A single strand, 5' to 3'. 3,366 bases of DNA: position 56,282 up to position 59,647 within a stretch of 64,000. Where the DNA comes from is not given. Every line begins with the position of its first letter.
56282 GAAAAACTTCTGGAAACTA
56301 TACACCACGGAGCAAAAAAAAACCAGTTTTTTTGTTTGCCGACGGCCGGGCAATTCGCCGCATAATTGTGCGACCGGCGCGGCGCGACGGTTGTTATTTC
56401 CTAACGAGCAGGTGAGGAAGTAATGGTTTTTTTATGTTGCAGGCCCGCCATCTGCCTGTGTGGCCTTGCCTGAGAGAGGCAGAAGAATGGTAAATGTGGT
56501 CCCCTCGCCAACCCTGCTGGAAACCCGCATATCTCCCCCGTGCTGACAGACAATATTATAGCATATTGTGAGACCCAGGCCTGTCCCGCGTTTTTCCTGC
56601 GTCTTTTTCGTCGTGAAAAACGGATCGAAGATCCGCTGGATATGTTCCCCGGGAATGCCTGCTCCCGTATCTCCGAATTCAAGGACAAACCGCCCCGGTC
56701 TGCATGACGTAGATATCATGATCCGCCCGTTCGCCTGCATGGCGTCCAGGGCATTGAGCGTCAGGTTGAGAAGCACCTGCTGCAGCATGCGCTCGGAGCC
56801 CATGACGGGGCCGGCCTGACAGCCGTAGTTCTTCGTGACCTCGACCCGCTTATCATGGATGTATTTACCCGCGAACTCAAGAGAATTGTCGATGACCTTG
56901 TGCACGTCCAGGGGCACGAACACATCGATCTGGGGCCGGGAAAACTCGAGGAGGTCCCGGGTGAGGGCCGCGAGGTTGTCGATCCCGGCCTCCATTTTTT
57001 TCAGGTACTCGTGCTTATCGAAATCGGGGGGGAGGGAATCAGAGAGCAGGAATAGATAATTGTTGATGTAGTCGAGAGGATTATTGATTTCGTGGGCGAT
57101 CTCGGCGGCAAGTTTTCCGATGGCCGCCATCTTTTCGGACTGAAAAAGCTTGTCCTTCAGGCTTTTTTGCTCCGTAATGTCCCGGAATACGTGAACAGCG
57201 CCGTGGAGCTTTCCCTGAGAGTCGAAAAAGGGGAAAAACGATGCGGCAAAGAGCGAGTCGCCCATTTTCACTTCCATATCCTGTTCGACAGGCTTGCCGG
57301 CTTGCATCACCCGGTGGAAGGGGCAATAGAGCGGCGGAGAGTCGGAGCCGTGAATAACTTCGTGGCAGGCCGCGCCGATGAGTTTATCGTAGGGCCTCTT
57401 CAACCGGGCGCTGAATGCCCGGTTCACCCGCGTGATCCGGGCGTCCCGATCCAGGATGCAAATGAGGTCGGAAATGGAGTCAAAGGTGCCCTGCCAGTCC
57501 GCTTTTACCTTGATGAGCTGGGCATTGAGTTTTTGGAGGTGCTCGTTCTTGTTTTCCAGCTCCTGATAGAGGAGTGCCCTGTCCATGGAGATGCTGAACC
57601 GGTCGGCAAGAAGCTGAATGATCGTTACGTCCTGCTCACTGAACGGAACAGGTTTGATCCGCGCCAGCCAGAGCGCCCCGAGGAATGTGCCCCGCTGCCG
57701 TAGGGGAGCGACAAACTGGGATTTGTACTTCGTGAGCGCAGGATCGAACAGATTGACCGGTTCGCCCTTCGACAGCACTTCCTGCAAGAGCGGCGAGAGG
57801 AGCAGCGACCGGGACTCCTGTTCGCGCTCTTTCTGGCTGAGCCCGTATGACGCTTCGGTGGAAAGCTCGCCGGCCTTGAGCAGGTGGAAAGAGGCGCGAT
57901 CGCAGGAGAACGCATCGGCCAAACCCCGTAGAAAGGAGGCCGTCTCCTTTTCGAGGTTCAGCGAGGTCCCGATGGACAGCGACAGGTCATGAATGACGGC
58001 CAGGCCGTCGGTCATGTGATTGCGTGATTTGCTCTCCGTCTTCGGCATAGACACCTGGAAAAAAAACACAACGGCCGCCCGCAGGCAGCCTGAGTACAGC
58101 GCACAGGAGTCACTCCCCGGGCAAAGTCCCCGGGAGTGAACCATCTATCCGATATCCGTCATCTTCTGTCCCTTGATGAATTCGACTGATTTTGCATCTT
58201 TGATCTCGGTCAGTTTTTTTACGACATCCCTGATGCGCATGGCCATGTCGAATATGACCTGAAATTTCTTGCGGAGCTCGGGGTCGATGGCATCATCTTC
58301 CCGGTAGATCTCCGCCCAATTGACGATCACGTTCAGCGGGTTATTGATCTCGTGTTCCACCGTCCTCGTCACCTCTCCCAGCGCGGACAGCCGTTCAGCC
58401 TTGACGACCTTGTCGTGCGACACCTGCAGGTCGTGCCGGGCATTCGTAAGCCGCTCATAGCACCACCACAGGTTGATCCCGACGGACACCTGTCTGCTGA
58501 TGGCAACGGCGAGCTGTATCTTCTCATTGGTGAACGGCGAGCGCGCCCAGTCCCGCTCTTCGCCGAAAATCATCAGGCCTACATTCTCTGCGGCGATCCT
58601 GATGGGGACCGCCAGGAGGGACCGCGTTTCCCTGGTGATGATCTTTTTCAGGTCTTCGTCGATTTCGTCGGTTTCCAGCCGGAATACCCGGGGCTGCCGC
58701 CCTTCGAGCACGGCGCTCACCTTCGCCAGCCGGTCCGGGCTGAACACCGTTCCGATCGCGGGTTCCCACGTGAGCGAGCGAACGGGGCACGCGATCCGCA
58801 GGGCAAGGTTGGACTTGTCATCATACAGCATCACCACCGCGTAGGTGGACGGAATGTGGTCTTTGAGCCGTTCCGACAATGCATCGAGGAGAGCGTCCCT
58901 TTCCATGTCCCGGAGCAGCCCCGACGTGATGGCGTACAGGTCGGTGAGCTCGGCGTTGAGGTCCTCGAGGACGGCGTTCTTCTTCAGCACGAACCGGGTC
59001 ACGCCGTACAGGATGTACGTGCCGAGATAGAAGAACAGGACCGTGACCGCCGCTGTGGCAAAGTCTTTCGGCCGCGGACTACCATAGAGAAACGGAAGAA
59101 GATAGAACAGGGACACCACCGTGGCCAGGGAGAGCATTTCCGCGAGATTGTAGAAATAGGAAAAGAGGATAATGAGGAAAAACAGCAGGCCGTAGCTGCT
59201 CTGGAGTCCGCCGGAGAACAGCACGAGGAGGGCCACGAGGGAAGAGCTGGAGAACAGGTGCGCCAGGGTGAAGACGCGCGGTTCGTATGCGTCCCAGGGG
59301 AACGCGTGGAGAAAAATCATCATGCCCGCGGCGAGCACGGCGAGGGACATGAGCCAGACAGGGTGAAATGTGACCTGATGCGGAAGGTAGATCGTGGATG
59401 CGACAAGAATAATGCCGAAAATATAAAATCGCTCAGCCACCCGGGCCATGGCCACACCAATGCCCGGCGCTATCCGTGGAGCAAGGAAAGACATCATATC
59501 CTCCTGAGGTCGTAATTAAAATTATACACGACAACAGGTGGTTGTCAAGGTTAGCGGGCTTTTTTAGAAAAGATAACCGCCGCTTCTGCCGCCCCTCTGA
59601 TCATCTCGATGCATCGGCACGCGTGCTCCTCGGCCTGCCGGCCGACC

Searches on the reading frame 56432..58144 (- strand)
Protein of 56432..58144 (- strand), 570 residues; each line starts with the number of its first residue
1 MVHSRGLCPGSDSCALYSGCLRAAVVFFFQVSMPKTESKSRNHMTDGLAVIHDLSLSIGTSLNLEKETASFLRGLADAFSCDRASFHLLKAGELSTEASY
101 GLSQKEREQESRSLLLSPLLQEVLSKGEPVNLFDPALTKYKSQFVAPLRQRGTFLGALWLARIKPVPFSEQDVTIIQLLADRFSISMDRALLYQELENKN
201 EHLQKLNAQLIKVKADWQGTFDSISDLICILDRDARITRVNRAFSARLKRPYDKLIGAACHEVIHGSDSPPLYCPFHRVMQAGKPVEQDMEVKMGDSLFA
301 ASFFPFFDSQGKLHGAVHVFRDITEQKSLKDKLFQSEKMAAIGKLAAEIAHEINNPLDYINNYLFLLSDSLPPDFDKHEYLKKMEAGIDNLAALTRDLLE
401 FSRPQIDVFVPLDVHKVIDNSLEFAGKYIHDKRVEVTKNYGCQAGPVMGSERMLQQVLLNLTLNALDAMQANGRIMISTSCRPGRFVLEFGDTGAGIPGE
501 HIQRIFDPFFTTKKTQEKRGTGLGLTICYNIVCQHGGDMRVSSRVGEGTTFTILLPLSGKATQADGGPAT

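Call 11: search_protein_families(library=ncbifam, proteins=[window:56432-58144:-], max_evalue=0.00001)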
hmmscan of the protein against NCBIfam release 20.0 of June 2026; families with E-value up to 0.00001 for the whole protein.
window:56432-58144:- (570 aa): 78 families (the best 25 are shown)
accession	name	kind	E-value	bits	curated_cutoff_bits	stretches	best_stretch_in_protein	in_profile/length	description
NF008468.0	PRK11360.1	equivalog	3.9e-76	256.7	646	1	201-562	254-613/616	two-component system sensor histidine kinase AtoS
NF052574.1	HisKinEspCMyxo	equivalog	4.5e-56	190.5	1200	1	228-560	299-640/785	serine histidine kinase EspC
NF007688.0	PRK10364.1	equivalog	9e-50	169.7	479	1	325-560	223-454/460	two-component system sensor histidine kinase ZraS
NF010411.0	PRK13837.1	equivalog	3.9e-45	154.2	647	1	313-562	421-680/828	two-component system VirA-like sensor kinase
NF038348.1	T2SS_HK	subfamily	3e-44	151.4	450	2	393-557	413-573/574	histidine kinase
NF046020.1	HisKinCckABruc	equivalog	5e-44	150.4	1000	1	218-558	349-708/868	cell cycle histidine kinase CckA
NF052573.1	HisKinEspAMyxo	equivalog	7.8e-44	149.8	1400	1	220-561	259-615/755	serine histidine kinase EspA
NF046044.1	PnpS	equivalog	8.1e-44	150.2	400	1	191-556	31-390/390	two-component system histidine kinase PnpS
NF046026.1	HisKinCckACaul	equivalog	1e-38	132.9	1000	1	320-564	280-539/678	cell cycle histidine kinase CckA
NF010076.0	PRK13557.1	subfamily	4.1e-38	131.1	631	1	237-564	55-401/540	histidine kinase famiy protein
NF047497.1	HK_LIC_12097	equivalog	7.2e-38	130.3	500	1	212-557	8-366/367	LIC_12097 family sensor histidine kinase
TIGR02966.1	phoR_proteo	equivalog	1.2e-35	123.2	334.2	1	219-554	10-332/333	phosphate regulon sensor histidine kinase PhoR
NF053867.1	SprKinKinDBac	equivalog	2.3e-32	112.1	775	1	336-558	280-498/500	sporulation kinase KinD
NF008302.0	PRK11091.1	equivalog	2.9e-32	111.7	838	1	179-559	119-507/779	aerobic respiration two-component sensor histidine kinase ArcB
NF047466.1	hybrid_RR_LvrB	exception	9.7e-32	110.5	500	1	325-557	135-376/377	hybrid histidine kinase/response regulator LvrB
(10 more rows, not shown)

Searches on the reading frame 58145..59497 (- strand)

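Call 11: search_protein_families(library=ncbifam, proteins=[window:58145-59497:-], max_evalue=0.00001)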
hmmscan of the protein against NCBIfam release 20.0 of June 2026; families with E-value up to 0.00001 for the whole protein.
window:58145-59497:- (450 aa): 4 families
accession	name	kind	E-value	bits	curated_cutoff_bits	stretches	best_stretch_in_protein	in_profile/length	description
NF008468.0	PRK11360.1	equivalog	8.5e-09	34.3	646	1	361-431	384-453/616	two-component system sensor histidine kinase AtoS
NF007688.0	PRK10364.1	equivalog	1.5e-08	33.9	479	1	331-434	202-301/460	two-component system sensor histidine kinase ZraS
NF033792.0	ActS_PrrB_HisK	equivalog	1.8e-06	27.1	350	0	340-437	169-266/423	ActS/PrrB/RegB family redox-sensitive histidine kinase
NF010411.0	PRK13837.1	equivalog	4.6e-06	24.9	647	1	260-428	346-505/828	two-component system VirA-like sensor kinase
